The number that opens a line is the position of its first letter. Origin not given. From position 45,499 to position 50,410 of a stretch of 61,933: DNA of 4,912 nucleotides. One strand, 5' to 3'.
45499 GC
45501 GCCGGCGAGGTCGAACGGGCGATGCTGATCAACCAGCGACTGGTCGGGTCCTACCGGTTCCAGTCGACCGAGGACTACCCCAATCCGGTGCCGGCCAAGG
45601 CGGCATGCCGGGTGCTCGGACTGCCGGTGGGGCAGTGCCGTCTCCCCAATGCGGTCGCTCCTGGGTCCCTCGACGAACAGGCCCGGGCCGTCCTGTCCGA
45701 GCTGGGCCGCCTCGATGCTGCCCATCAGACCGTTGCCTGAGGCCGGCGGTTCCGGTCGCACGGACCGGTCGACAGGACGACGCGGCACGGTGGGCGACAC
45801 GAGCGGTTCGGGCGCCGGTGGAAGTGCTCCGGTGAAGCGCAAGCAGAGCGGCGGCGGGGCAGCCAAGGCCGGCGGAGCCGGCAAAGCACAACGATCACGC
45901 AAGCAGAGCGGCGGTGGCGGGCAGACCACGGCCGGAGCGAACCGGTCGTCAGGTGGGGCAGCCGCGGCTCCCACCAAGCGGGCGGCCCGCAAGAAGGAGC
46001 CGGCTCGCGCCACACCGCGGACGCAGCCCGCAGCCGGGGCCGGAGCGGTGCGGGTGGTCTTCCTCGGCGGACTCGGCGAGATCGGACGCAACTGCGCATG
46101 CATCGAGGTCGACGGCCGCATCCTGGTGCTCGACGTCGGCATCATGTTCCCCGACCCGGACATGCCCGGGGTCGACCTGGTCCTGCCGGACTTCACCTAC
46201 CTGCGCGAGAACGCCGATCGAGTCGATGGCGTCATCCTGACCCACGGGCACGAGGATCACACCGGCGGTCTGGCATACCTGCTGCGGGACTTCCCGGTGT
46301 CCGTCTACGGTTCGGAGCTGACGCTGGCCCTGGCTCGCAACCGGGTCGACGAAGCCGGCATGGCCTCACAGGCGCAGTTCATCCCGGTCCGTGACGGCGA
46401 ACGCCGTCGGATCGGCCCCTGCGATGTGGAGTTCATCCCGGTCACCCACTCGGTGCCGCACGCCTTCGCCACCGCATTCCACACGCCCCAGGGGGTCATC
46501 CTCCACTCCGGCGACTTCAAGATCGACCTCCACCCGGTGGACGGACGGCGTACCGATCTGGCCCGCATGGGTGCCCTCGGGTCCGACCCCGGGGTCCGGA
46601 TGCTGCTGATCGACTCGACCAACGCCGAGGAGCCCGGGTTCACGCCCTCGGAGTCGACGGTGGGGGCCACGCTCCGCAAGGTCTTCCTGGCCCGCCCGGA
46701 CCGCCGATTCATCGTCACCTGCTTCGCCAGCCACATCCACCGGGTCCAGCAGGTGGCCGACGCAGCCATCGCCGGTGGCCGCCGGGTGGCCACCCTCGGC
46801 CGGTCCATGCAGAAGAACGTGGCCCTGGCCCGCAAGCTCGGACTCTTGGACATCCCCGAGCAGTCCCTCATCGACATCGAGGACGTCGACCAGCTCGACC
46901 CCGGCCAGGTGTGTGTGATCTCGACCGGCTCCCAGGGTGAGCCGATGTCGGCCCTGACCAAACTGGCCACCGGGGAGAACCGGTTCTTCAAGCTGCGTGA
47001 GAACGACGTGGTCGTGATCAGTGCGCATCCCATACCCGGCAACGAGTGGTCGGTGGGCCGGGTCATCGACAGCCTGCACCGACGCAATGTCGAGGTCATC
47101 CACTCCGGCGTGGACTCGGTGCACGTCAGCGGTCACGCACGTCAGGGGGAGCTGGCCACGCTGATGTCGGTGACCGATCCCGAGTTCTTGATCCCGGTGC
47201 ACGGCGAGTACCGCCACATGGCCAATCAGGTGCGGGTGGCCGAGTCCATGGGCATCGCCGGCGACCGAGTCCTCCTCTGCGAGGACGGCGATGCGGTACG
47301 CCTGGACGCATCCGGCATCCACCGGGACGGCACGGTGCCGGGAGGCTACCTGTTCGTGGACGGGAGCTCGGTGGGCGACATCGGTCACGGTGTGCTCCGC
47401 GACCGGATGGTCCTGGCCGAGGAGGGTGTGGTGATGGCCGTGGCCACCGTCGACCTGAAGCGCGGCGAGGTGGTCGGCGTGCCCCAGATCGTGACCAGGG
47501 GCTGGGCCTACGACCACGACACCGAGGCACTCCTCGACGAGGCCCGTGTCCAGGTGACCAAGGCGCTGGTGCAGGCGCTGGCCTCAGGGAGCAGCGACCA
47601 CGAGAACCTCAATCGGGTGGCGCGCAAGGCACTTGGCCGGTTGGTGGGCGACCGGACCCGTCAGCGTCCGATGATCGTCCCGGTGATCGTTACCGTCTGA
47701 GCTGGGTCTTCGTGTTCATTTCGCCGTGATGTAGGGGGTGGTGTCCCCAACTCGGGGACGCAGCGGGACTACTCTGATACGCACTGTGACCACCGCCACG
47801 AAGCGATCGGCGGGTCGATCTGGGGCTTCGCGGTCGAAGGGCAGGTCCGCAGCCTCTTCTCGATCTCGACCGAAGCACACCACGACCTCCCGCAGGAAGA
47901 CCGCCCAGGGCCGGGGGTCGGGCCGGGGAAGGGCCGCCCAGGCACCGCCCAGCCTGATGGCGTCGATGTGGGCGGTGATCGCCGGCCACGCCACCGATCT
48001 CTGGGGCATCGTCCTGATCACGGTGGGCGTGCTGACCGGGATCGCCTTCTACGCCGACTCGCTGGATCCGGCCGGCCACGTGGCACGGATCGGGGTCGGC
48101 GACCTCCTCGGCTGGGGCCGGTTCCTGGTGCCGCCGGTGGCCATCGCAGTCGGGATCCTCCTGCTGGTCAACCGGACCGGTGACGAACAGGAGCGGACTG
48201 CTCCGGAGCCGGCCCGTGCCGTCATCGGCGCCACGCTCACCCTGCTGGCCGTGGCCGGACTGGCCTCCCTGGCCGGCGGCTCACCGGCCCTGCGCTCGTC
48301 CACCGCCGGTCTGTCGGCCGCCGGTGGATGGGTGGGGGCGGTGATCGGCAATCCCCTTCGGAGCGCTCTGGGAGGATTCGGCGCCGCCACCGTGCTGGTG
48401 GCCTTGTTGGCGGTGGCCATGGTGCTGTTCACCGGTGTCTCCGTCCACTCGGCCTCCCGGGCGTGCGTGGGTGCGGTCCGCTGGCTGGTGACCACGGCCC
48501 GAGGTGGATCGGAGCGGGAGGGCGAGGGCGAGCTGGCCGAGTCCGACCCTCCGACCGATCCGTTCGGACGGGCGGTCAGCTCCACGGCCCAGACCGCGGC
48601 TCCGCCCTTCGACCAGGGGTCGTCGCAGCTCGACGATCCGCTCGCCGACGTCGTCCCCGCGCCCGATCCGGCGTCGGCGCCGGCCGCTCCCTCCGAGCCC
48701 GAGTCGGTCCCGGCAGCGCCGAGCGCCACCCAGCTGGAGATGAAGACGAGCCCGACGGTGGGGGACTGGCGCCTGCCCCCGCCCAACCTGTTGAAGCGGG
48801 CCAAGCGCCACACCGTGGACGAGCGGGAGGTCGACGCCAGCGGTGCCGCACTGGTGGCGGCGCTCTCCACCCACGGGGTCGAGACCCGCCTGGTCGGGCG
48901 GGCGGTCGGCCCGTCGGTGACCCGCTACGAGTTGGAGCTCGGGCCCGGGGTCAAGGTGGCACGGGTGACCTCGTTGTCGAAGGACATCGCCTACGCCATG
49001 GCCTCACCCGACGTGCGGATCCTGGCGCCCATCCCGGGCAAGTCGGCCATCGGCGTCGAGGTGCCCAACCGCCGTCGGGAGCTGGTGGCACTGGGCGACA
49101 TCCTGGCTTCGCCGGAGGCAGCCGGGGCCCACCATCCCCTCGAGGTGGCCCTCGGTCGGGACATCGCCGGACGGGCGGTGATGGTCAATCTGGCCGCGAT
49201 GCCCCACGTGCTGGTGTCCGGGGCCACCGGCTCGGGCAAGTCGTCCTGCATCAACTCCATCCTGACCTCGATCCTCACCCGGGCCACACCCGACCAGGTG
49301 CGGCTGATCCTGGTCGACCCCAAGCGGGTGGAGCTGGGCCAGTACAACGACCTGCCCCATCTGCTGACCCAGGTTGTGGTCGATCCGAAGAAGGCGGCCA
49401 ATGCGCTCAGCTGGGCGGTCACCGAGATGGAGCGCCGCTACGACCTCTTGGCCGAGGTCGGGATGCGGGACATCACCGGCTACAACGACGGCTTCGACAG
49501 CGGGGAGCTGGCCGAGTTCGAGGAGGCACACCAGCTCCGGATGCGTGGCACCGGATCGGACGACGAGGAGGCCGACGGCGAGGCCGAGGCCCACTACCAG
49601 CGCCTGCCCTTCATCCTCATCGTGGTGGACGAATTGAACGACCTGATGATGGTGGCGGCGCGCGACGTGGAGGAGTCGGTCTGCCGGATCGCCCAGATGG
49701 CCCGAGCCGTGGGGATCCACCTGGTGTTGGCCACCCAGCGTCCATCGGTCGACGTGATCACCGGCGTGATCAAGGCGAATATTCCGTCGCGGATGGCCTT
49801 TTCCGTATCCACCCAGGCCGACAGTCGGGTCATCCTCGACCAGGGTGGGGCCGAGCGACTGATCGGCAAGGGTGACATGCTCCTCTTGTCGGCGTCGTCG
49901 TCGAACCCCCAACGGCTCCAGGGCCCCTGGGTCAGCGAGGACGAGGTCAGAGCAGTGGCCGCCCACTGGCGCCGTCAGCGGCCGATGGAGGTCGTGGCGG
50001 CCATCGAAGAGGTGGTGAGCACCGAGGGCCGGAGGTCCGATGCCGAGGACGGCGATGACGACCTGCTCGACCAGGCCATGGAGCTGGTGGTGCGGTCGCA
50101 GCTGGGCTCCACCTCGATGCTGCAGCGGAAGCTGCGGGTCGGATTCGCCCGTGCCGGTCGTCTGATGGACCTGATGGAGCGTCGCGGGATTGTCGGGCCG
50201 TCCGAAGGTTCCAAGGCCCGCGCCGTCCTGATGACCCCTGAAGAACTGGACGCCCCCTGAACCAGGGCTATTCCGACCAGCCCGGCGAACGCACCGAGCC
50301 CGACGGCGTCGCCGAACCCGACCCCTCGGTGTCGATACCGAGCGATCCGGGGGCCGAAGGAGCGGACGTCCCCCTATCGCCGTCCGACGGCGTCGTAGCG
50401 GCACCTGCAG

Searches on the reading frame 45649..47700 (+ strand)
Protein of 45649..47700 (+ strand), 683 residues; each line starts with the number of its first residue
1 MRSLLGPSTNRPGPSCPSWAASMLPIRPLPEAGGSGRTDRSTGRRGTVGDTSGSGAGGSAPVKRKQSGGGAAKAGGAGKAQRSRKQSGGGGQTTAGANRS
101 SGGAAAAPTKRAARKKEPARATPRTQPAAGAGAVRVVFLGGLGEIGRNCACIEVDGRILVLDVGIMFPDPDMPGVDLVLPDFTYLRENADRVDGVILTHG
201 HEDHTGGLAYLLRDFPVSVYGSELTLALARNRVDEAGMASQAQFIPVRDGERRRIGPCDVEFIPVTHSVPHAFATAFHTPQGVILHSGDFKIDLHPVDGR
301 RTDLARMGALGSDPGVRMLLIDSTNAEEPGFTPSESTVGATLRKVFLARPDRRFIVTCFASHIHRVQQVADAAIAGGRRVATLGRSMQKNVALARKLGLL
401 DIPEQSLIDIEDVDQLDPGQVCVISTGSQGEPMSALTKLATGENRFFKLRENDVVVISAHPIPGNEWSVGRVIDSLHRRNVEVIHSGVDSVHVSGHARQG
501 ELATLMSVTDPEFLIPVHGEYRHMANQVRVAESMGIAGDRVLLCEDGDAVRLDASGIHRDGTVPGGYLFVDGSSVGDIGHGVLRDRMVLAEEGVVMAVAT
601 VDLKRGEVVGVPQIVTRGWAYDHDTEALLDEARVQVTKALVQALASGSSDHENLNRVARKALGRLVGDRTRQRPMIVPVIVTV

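Call 57: search_protein_families(library=pfam, proteins=[window:45649-47700:+], max_evalue=0.001)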
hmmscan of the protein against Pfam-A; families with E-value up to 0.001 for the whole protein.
window:45649-47700:+ (683 aa): 5 families
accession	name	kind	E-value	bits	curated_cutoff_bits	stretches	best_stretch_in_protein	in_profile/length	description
PF22505.1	RNase_J_b_CASP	-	4.1e-48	162.8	27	1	352-476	2-126/126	Ribonuclease J, beta-CASP domain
PF17770.6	RNase_J_C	-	9.8e-23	81.5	23.8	1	582-683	1-102/102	Ribonuclease J C-terminal domain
PF00753.33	Lactamase_B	-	4.1e-14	53.4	22.7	1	146-291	5-151/196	Metallo-beta-lactamase superfamily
PF12706.13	Lactamase_B_2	-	2.3e-11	44.1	27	1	185-291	24-144/200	Beta-lactamase superfamily domain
PF07521.17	RMMBL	-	4.9e-10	39.7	21.6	1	487-535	7-57/63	Zn-dependent metallo-hydrolase RNA specificity domain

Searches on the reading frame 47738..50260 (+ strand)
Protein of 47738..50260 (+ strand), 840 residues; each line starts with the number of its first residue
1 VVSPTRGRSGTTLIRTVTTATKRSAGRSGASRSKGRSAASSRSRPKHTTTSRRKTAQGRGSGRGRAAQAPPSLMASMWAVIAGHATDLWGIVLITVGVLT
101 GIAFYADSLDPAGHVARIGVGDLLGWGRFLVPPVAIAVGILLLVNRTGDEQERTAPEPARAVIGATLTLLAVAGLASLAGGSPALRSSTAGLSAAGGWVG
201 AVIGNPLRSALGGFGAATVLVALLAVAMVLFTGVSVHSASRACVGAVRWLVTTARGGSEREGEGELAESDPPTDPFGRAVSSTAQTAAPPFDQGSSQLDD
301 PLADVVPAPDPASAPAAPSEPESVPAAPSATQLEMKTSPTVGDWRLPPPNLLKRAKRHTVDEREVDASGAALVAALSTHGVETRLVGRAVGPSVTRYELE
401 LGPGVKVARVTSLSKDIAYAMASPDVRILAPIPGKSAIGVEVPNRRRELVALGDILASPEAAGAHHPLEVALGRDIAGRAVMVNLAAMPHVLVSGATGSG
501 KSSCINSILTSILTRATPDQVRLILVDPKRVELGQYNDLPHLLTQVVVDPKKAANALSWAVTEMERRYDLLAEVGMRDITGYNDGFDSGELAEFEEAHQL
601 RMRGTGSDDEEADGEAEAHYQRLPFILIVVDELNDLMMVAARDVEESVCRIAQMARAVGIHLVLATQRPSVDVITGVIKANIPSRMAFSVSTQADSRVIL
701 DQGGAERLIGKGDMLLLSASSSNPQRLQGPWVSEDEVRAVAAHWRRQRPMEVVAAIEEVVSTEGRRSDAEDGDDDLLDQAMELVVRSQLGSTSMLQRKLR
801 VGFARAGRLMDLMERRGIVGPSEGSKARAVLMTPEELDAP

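Call 57: search_protein_families(library=pfam, proteins=[window:47738-50260:+], max_evalue=0.001)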
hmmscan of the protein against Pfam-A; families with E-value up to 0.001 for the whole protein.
window:47738-50260:+ (840 aa): 7 families
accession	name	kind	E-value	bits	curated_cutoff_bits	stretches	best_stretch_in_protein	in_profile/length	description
PF01580.24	FtsK_SpoIIIE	-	7.7e-63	212.3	24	1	454-671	4-221/221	FtsK/SpoIIIE family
PF17854.6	FtsK_alpha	-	5.8e-28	97.5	22.9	1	346-444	1-101/101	FtsK alpha domain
PF09397.16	FtsK_gamma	-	4.4e-26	90.8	30.6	1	773-833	3-63/63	Ftsk gamma domain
PF13491.11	FtsK_4TM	-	1.3e-11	44.9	23.1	1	122-238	60-165/171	4TM region of DNA translocase FtsK/SpoIIIE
PF20703.3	nSTAND1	-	9.7e-05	22.6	27.1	1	473-664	18-157/379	Novel STAND NTPase 1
PF01935.23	DUF87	-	0.00058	20.5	23.2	1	483-529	16-61/220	Helicase HerA, central domain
PF13191.12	AAA_16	-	0.00073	20.5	32.6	0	488-515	24-51/167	AAA ATPase domain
